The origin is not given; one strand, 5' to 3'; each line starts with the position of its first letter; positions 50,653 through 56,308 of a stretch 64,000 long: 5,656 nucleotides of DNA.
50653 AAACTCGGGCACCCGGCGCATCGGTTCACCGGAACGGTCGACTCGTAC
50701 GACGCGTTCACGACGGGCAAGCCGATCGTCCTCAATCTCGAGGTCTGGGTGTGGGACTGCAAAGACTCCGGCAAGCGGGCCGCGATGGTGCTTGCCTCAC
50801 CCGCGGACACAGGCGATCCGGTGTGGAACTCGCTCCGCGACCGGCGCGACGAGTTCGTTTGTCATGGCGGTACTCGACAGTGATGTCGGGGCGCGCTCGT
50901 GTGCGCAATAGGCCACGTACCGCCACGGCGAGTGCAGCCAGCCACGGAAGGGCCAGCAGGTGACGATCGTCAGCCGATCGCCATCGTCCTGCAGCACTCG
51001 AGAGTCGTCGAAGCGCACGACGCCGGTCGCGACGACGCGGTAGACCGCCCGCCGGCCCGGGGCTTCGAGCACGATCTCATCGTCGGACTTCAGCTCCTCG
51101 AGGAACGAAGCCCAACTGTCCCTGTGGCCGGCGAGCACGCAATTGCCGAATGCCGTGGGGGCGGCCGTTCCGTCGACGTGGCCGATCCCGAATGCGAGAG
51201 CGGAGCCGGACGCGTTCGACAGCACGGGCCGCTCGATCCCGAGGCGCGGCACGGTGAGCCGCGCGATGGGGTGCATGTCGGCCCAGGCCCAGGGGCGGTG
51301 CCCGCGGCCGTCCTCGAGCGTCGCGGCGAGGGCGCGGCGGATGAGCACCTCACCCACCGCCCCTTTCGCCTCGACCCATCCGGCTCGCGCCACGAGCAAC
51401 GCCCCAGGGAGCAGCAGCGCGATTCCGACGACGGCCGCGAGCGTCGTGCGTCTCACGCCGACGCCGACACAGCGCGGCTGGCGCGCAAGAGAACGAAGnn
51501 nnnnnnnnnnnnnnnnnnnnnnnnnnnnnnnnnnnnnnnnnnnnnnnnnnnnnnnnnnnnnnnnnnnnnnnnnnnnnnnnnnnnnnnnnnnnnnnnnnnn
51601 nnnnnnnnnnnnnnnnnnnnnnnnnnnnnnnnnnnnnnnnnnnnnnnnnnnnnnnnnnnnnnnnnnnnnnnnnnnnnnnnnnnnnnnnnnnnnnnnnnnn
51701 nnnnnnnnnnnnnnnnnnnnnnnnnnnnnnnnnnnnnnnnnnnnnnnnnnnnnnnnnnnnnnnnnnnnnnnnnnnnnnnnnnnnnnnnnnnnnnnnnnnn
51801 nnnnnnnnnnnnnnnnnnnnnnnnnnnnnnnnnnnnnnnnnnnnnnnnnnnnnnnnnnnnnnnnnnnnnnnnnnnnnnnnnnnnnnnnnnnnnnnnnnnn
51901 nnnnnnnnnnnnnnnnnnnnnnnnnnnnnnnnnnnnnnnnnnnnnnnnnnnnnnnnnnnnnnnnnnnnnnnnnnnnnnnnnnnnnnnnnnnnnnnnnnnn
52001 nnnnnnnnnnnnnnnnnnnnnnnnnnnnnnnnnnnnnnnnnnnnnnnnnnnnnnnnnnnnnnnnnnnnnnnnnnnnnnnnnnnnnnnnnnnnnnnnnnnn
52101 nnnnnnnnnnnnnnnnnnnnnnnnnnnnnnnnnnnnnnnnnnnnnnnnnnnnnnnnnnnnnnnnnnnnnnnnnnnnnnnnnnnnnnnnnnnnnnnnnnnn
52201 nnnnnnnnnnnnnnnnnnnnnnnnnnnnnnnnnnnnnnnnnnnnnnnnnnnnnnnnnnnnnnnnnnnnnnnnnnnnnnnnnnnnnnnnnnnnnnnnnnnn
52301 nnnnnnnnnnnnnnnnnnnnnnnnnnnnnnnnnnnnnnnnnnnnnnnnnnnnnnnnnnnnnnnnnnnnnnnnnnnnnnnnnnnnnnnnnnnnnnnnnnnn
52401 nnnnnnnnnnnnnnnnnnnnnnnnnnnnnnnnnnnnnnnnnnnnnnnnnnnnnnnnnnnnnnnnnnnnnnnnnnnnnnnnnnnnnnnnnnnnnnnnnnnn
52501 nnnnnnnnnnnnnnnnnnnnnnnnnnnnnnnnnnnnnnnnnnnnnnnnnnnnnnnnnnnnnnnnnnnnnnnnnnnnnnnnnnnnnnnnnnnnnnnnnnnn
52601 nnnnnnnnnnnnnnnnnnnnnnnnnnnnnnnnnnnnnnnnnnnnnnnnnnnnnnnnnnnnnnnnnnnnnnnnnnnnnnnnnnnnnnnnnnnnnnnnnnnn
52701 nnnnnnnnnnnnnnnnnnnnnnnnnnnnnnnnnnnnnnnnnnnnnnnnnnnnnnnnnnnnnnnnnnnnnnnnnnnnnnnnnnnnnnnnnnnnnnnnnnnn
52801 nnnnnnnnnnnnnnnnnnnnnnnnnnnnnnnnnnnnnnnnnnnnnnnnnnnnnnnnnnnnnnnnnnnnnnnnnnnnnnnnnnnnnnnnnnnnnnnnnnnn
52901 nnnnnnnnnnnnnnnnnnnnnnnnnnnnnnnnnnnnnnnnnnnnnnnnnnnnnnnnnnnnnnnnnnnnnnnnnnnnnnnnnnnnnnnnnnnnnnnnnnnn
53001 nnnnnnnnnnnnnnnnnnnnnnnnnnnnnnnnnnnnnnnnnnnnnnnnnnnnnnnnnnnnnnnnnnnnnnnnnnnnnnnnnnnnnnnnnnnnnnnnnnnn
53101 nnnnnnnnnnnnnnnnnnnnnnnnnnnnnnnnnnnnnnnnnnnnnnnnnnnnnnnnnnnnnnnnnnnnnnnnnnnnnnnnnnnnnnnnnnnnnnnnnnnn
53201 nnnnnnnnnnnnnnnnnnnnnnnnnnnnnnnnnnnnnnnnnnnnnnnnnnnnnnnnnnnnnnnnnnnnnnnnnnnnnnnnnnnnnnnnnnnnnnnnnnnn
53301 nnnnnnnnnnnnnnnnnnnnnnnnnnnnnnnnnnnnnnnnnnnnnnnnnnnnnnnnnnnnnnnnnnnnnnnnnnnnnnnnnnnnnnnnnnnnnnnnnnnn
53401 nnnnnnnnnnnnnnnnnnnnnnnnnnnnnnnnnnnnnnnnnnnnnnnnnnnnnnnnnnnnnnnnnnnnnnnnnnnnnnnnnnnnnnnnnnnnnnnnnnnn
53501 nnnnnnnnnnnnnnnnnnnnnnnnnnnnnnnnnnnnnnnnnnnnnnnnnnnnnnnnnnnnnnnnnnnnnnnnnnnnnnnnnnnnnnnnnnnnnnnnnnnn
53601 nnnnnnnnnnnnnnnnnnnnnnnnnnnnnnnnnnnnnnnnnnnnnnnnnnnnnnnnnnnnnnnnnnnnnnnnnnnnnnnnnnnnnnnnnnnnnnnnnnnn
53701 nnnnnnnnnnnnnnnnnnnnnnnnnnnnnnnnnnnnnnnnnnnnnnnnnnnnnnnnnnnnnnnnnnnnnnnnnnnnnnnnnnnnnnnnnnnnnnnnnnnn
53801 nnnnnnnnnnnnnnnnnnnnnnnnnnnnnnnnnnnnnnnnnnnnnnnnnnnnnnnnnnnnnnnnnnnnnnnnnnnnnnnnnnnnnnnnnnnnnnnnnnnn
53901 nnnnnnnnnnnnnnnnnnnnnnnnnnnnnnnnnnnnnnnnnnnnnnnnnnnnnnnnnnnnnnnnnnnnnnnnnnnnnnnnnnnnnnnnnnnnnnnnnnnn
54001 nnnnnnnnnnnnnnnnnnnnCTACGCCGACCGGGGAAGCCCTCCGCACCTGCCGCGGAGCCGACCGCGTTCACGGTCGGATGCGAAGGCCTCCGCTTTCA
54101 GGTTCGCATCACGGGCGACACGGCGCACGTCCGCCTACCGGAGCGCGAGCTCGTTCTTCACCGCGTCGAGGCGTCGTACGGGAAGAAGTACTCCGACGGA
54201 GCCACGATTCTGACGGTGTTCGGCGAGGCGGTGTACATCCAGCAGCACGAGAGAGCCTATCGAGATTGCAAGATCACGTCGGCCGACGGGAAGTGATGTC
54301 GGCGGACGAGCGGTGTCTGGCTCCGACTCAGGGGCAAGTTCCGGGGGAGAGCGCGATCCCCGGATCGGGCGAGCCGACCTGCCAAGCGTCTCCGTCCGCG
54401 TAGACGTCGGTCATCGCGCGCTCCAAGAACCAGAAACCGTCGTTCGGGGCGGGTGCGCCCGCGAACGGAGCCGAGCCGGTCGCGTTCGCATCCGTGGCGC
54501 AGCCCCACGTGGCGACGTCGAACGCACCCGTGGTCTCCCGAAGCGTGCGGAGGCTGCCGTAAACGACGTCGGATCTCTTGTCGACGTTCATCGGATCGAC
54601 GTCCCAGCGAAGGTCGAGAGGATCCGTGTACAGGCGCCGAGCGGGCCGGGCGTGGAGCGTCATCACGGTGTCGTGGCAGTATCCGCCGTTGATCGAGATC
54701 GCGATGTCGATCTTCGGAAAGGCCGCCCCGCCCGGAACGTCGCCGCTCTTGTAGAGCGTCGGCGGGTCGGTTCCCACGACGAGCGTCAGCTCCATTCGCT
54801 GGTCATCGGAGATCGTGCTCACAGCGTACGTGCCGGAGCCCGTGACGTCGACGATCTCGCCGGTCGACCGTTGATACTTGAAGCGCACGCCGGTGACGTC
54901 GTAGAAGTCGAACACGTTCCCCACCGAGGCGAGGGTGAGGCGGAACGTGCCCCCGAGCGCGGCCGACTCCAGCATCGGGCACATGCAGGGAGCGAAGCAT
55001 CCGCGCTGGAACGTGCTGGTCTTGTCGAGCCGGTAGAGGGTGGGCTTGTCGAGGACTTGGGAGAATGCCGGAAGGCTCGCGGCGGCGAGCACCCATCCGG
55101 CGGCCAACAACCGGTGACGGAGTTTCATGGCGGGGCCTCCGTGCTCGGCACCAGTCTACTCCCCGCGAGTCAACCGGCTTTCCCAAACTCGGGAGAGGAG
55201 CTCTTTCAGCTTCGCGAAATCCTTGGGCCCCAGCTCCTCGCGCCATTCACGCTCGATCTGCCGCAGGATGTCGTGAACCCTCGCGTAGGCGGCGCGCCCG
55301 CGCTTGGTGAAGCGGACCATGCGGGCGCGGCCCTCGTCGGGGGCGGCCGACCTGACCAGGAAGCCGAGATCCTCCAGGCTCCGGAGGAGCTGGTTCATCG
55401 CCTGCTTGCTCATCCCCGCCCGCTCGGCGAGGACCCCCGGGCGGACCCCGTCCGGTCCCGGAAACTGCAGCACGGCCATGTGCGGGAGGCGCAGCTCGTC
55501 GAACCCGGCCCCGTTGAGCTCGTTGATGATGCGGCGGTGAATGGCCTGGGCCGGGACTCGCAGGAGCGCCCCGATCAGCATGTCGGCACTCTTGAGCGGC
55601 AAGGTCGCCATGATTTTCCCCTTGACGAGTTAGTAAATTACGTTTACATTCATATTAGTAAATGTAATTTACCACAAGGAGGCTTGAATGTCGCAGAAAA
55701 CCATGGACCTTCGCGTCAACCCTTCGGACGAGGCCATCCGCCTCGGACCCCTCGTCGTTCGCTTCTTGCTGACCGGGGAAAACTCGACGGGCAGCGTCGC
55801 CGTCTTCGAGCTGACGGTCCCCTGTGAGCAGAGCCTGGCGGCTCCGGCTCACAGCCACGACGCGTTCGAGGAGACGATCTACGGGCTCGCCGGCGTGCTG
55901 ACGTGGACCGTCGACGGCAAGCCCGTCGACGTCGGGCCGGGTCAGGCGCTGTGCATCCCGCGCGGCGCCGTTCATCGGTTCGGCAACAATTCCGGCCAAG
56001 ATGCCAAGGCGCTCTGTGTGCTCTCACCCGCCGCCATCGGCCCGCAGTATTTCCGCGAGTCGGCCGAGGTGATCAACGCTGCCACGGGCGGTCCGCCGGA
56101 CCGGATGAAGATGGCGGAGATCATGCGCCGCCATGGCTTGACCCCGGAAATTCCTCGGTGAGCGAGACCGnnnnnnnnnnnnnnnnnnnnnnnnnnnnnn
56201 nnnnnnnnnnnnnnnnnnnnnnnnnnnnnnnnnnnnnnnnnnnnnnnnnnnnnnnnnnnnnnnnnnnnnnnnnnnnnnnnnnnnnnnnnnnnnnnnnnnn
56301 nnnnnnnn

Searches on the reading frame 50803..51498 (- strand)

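Call 45: search_protein_families(library=pfam, proteins=[window:50803-51498:-], max_evalue=0.001)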
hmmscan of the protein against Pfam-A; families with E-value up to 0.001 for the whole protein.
window:50803-51498:- (232 aa): 1 family
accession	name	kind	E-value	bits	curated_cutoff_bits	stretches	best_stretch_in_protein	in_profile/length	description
PF04203.18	Sortase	-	1.8e-23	83.1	26.6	1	81-199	1-123/125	Sortase domain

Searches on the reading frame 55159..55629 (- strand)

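Call 43: search_protein_families(library=pfam, proteins=[window:55159-55629:-], max_evalue=0.001)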
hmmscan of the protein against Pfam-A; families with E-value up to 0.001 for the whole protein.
window:55159-55629:- (157 aa): 5 families
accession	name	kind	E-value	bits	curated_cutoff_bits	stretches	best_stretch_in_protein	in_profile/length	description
PF12802.13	MarR_2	-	6.1e-10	39.6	27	1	56-102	17-61/61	MarR family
PF01047.28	MarR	-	0.00011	22.5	24.6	1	65-101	21-57/59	MarR family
PF25213.1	HVO_A0261_N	-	0.00026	21.3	35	1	52-128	15-84/86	HVO_A0261 N-terminal domain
PF13601.12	HTH_34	-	0.00037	21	27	1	47-125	2-79/80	Winged helix DNA-binding domain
PF21863.2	HTH_67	-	0.00092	19.3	27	0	60-151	180-260/268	Helix-turn-helix family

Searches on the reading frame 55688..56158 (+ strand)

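Call 43: search_protein_families(library=pfam, proteins=[window:55688-56158:+], max_evalue=0.001)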
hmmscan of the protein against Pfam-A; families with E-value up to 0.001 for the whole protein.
window:55688-56158:+ (157 aa): 2 families
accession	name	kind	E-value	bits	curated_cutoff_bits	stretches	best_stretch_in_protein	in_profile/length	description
PF07883.17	Cupin_2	-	4.9e-16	58.6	27.2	1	51-111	10-69/70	Cupin domain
PF02311.25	AraC_binding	-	7.9e-06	26.1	21.1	1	51-117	15-80/135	AraC-like ligand binding domain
